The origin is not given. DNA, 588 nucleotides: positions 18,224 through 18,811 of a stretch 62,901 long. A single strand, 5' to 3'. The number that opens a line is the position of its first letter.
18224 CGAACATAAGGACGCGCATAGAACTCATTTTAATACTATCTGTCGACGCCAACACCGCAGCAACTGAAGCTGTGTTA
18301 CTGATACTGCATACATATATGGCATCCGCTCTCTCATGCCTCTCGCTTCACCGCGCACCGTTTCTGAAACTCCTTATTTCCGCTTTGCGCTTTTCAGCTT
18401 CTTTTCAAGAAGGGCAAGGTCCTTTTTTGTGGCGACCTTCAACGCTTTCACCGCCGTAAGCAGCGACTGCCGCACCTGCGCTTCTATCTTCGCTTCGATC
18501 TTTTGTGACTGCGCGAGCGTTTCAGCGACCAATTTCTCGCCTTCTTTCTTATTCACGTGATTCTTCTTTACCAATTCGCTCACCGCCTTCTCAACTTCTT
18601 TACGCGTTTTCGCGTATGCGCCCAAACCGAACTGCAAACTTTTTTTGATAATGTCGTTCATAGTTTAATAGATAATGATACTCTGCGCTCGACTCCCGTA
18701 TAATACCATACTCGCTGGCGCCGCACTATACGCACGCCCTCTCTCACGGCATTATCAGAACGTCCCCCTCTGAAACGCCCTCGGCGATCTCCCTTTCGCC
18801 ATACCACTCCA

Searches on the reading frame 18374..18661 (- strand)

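Call 83: search_protein_families(library=pfam, proteins=[window:18374-18661:-], max_evalue=0.001)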
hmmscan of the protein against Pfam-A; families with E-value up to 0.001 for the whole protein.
window:18374-18661:- (95 aa): 1 family
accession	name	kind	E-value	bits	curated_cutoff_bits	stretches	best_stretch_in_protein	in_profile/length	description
PF05597.16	Phasin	-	1.3e-06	28.9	28.8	1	12-91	22-116/126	Poly(hydroxyalcanoate) granule associated protein (phasin)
